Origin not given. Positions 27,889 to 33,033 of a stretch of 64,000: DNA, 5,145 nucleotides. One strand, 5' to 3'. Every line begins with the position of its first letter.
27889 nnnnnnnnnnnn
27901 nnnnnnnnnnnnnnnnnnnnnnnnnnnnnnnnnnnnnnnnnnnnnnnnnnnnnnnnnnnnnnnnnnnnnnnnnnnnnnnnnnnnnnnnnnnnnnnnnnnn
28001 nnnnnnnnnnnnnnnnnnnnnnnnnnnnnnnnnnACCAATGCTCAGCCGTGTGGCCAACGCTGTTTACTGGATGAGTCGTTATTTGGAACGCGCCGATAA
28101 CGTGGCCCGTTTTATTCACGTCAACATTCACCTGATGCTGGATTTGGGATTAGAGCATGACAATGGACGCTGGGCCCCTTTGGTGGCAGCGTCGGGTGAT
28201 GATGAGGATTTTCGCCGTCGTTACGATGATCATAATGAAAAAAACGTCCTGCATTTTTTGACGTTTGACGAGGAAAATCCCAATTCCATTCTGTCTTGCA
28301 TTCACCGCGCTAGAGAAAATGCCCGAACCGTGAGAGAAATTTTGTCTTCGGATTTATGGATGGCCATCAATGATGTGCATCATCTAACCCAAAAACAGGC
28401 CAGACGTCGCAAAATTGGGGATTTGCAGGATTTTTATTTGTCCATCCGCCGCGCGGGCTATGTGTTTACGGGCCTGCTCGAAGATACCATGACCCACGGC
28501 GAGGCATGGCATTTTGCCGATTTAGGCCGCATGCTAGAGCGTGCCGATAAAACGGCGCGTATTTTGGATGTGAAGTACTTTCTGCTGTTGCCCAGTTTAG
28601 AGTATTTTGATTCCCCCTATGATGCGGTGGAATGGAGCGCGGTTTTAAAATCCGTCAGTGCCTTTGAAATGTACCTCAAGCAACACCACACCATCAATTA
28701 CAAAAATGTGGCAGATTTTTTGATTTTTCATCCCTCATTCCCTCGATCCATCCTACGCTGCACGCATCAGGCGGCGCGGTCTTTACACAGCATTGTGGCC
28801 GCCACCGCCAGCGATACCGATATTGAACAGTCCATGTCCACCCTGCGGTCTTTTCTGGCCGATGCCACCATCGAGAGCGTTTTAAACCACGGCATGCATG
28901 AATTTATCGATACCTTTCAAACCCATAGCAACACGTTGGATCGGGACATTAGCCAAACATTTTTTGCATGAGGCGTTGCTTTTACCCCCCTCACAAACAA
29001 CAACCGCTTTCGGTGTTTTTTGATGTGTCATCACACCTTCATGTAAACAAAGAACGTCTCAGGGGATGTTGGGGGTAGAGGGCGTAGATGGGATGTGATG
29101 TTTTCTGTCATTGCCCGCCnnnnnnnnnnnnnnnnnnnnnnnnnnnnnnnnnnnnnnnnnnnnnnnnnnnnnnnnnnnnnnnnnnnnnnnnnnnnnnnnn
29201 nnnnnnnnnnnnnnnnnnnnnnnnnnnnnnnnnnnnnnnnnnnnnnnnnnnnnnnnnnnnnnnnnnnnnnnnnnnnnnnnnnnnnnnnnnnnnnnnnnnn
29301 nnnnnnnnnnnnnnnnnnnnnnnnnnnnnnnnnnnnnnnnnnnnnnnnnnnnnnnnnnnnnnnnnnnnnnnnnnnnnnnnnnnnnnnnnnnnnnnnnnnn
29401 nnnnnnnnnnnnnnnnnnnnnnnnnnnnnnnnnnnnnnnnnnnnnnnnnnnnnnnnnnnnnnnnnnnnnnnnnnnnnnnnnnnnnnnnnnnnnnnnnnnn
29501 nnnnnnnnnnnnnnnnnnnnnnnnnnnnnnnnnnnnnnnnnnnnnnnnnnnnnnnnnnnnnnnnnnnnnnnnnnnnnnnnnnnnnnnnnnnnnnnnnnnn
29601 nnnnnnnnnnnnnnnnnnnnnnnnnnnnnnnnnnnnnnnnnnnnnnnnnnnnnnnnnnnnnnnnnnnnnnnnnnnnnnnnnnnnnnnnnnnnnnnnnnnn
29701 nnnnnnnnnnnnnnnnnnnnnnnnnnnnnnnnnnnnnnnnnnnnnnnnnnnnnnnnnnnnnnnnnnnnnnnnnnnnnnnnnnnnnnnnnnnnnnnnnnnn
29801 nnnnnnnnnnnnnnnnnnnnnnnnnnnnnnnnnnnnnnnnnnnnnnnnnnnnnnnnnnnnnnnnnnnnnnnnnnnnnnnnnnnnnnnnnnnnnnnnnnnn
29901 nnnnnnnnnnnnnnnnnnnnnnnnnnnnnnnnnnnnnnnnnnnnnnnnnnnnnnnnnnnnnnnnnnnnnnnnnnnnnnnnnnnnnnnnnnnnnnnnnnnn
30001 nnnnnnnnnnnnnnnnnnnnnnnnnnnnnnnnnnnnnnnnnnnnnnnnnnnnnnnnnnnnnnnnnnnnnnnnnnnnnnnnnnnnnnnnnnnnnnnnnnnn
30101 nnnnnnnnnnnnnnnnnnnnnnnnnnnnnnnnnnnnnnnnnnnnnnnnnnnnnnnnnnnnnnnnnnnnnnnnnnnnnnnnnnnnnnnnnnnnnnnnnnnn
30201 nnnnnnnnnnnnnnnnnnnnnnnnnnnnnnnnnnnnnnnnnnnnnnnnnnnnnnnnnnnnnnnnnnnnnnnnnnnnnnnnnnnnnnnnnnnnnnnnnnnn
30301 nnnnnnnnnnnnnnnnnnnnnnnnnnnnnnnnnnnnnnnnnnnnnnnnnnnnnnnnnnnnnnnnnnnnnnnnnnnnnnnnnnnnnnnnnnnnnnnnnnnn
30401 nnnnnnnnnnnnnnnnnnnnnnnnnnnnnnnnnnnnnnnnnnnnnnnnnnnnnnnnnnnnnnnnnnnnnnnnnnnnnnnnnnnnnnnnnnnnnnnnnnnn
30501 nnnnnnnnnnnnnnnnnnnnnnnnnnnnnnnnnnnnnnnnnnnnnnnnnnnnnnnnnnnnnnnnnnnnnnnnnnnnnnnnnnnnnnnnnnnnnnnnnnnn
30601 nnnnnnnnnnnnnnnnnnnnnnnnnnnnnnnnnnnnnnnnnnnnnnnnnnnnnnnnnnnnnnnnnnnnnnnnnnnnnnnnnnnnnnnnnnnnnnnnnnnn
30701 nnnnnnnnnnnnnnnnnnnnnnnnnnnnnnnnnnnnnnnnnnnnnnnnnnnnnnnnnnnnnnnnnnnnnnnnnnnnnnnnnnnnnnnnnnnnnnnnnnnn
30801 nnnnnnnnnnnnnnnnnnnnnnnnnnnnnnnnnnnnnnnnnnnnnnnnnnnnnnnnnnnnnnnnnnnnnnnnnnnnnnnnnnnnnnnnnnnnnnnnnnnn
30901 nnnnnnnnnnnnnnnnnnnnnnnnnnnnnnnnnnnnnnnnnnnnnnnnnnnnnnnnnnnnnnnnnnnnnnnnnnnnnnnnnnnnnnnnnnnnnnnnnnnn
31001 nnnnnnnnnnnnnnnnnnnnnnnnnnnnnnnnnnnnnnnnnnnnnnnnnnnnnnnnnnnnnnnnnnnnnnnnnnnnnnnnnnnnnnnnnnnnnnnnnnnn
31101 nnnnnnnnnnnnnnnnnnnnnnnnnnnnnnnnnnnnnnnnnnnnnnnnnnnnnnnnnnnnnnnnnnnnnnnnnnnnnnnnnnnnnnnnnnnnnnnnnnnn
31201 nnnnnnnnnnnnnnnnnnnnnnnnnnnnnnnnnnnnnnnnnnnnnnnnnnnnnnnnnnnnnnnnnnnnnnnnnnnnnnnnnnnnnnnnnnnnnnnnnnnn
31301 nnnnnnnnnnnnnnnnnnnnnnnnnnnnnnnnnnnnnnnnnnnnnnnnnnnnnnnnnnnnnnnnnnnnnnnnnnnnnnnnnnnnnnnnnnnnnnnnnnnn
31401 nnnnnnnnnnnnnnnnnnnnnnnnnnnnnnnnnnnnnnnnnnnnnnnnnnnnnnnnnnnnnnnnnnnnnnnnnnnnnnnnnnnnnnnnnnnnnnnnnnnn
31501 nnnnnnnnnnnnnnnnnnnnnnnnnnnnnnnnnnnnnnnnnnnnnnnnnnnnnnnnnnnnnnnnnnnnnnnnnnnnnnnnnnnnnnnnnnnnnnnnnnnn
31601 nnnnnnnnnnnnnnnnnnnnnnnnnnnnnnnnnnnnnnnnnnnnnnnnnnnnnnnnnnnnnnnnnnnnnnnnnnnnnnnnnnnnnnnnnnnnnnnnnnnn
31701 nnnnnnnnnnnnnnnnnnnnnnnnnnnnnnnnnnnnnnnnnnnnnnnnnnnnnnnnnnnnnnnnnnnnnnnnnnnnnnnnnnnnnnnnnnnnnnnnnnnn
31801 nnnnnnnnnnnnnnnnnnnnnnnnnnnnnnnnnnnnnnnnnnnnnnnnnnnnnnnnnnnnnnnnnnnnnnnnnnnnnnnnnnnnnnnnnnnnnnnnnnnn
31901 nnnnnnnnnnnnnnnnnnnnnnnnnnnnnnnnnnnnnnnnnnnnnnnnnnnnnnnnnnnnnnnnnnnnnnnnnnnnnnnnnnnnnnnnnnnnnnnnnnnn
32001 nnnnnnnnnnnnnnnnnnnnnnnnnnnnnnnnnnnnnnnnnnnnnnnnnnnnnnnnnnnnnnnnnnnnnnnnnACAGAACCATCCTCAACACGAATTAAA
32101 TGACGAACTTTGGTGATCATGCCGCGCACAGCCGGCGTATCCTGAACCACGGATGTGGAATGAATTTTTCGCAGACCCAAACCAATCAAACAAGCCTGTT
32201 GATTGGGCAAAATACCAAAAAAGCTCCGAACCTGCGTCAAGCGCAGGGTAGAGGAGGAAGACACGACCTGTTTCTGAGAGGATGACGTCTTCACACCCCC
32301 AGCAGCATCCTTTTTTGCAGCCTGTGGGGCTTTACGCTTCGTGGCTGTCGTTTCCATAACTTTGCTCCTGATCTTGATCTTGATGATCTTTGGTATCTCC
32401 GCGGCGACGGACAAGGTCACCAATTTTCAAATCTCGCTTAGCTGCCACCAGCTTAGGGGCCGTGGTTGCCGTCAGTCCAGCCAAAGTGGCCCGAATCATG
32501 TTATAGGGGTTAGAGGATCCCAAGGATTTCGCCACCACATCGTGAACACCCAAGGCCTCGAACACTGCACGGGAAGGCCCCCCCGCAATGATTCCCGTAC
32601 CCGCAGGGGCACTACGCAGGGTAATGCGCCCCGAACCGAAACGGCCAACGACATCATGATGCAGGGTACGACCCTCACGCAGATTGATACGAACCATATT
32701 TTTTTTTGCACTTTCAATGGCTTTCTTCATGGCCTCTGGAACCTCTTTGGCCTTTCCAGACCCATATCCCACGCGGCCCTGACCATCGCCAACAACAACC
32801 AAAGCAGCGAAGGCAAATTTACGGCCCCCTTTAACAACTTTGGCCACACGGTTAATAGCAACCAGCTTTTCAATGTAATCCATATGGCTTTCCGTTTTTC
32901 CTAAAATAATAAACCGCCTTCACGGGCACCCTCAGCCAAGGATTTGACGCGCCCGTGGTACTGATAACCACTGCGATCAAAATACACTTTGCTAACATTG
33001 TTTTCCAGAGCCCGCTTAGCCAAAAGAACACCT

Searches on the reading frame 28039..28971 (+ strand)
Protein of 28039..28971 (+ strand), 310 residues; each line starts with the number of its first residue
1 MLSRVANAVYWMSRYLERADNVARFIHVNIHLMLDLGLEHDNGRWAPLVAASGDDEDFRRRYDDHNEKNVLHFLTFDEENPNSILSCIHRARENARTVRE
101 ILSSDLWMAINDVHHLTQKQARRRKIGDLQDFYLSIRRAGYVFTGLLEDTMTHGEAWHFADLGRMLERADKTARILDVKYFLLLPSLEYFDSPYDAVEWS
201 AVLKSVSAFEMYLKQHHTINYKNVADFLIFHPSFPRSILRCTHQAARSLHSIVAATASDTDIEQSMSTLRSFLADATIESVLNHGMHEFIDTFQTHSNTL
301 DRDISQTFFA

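Call 8: search_protein_families(library=pfam, proteins=[window:28039-28971:+], max_evalue=0.0001)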
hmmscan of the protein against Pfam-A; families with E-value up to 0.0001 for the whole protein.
window:28039-28971:+ (310 aa): 1 family
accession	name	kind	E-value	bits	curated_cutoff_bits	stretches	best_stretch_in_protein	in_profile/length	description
PF04168.17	Alpha-E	-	1.4e-94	317.5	20.8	1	1-309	1-294/294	A predicted alpha-helical domain with a conserved ER motif.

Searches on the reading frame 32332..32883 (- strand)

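Call 42: search_protein_families(library=pfam, proteins=[window:32332-32883:-], max_evalue=0.0001)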
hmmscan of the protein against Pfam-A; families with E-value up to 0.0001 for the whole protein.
window:32332-32883:- (183 aa): 2 families
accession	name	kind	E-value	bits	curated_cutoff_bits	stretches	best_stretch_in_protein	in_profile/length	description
PF00333.26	Ribosomal_S5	-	2.4e-28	98.4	27.1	1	5-67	3-65/65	Ribosomal protein S5, N-terminal domain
PF03719.21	Ribosomal_S5_C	-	2.6e-27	94.5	21.5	1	80-150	1-71/71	Ribosomal protein S5, C-terminal domain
